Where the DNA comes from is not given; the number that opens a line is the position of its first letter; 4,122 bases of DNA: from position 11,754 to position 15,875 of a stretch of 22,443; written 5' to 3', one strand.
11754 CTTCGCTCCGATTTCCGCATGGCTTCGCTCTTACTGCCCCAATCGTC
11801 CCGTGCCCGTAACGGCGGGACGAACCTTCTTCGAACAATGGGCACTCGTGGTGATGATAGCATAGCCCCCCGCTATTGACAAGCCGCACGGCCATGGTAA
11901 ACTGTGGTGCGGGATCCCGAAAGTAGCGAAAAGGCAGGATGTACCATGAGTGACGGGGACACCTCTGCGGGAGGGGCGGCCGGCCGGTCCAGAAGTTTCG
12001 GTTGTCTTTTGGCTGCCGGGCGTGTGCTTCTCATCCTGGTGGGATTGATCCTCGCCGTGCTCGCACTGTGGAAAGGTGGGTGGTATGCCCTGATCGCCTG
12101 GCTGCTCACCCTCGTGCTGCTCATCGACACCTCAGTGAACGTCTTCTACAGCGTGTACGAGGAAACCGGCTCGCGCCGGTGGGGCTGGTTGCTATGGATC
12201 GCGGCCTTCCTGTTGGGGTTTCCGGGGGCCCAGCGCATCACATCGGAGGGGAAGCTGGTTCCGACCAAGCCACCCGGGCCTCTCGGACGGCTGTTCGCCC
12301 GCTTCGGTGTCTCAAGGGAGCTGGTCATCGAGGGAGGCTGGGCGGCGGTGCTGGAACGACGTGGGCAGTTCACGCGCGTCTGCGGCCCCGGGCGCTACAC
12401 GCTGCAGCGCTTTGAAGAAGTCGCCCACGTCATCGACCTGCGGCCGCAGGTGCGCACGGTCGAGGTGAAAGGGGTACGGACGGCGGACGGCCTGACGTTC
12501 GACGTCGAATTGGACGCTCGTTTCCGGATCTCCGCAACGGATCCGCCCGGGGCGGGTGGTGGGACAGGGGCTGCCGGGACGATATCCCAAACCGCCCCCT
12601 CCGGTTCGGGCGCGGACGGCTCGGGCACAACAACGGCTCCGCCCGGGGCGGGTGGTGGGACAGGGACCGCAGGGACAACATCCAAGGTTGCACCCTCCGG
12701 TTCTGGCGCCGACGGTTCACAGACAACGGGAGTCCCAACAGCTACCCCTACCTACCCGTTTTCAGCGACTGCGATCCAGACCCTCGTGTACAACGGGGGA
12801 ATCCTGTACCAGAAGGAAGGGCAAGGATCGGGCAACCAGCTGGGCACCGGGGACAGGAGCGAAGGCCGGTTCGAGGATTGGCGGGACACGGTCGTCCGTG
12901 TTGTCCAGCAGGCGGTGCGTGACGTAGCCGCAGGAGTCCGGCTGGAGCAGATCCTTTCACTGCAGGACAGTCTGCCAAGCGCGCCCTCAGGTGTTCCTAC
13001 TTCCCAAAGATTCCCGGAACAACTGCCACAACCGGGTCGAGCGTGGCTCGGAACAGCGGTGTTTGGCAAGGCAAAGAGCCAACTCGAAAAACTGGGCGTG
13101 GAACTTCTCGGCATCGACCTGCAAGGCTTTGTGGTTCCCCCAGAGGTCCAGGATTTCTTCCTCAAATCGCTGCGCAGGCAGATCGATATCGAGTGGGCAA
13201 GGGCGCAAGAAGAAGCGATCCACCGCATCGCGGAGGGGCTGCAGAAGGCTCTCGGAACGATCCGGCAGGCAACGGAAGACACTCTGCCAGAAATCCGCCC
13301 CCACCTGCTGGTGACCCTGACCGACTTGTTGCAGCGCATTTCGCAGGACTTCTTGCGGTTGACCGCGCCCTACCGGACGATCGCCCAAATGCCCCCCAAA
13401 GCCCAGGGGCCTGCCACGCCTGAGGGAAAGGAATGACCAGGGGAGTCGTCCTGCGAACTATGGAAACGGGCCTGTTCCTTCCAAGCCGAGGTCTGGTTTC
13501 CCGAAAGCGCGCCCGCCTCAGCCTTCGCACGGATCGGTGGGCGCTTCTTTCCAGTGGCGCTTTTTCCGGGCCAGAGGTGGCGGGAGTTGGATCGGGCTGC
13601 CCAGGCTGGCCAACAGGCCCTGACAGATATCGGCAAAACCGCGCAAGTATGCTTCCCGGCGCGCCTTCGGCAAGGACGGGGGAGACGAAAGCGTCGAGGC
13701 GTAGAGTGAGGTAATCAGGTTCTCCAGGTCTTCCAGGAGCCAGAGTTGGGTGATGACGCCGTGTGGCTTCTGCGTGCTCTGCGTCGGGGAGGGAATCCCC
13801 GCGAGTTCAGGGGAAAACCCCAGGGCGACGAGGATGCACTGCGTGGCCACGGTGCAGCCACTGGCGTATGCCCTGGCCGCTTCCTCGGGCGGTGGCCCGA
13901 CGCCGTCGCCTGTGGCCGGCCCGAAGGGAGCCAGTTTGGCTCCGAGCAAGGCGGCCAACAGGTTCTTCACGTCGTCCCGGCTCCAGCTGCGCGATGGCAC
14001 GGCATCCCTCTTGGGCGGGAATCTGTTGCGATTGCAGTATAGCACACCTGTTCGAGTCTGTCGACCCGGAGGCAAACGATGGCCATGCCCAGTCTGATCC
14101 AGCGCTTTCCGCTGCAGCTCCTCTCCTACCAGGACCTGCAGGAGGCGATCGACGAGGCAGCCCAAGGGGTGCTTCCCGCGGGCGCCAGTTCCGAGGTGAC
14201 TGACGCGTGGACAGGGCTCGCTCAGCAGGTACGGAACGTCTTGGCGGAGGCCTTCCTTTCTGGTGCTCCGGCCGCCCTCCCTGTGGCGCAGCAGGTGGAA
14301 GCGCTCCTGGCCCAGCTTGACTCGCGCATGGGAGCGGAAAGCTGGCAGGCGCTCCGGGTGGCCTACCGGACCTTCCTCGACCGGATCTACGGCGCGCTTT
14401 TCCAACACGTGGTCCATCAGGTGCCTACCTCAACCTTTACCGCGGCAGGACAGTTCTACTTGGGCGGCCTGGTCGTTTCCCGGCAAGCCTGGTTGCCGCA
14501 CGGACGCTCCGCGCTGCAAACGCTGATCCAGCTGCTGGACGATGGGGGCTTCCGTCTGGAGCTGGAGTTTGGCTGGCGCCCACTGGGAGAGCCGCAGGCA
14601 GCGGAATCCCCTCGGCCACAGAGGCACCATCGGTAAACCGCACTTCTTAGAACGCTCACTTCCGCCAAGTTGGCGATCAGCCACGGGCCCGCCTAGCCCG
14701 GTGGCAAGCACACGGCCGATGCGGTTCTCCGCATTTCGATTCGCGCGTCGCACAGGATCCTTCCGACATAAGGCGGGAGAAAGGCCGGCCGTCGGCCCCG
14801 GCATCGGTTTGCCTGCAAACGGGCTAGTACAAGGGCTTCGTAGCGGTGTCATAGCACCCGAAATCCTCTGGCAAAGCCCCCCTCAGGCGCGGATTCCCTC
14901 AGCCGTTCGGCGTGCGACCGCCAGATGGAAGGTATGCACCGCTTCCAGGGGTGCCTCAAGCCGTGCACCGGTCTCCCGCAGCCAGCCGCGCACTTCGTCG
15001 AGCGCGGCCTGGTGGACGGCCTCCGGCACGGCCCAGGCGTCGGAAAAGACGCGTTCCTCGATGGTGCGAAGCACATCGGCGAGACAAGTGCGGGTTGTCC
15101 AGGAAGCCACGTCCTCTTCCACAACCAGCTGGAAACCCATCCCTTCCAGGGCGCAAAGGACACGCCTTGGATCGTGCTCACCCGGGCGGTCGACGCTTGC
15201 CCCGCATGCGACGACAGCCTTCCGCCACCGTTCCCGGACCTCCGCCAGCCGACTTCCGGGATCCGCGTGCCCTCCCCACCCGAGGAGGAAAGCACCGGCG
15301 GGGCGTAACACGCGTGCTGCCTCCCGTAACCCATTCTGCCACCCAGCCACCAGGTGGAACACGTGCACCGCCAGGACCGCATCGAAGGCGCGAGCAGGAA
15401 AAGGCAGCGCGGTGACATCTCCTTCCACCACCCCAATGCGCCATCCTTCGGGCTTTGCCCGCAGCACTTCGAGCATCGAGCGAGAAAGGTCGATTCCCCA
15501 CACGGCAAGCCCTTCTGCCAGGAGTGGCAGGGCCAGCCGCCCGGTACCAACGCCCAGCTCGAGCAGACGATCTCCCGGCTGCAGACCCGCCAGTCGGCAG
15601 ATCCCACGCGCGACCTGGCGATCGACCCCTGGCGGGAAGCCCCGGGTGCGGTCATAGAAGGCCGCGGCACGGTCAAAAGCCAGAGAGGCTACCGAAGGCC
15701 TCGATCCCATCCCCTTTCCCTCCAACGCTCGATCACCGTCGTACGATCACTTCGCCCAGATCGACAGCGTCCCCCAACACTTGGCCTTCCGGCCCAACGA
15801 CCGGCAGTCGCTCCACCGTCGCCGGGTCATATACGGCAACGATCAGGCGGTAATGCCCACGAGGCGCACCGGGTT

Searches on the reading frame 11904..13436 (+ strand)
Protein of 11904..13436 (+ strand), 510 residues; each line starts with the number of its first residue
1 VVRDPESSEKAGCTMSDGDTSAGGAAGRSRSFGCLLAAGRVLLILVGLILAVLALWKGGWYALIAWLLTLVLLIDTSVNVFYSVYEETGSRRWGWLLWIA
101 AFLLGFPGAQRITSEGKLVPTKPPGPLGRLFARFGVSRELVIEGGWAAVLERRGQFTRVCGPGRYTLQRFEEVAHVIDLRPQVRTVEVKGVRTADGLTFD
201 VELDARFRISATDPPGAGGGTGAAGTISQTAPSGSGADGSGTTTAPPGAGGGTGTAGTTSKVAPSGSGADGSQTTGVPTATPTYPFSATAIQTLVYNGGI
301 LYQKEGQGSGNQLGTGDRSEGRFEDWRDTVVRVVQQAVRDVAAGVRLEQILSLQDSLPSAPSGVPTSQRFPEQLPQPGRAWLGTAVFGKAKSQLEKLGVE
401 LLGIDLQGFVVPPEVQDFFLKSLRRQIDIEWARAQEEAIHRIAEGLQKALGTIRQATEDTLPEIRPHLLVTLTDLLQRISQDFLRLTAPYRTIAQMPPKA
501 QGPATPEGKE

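Call 6: search_protein_families(library=pfam, proteins=[window:11904-13436:+], max_evalue=0.001)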
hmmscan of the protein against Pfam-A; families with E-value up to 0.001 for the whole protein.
window:11904-13436:+ (510 aa): 1 family
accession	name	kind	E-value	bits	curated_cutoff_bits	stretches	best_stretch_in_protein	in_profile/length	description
PF01145.31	Band_7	-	5.9e-14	52.9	23.6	1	141-215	2-75/176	SPFH domain / Band 7 family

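Call 59: search_protein_families(library=ncbifam, proteins=[window:11904-13436:+], max_evalue=0.001)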
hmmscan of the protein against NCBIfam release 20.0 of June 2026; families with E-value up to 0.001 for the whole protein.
window:11904-13436:+ (510 aa): 0 families

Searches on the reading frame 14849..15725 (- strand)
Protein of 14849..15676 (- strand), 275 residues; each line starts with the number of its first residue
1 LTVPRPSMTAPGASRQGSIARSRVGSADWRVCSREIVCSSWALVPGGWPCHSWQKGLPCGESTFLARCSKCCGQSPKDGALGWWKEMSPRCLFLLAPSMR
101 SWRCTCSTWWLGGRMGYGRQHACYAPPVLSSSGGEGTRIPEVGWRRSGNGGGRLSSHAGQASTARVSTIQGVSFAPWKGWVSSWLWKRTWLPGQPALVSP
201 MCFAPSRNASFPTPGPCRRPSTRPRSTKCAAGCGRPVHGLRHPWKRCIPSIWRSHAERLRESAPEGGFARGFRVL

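Call 7: search_protein_families(library=pfam, proteins=[window:14849-15676:-, window:14883-15725:-], max_evalue=0.001)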
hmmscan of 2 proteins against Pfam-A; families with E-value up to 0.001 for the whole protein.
window:14849-15676:- (275 aa): 0 families

window:14883-15725:- (280 aa): 6 families
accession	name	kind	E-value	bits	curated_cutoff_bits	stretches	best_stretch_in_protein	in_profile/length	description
PF08241.18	Methyltransf_11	-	1e-21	77.8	21.2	1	55-147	1-94/95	Methyltransferase domain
PF13649.12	Methyltransf_25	-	8.1e-21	75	27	1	55-144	2-97/97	Methyltransferase domain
PF08242.18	Methyltransf_12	-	6.5e-14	52.9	30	1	55-145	1-97/98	Methyltransferase domain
PF13489.12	Methyltransf_23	-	2.5e-11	44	27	1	35-148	6-116/164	Methyltransferase domain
PF13847.12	Methyltransf_31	-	1e-08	35.4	27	1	50-148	3-109/145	Methyltransferase domain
PF01209.24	Ubie_methyltran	-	7.5e-08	32.4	20.1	1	42-147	39-150/233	ubiE/COQ5 methyltransferase family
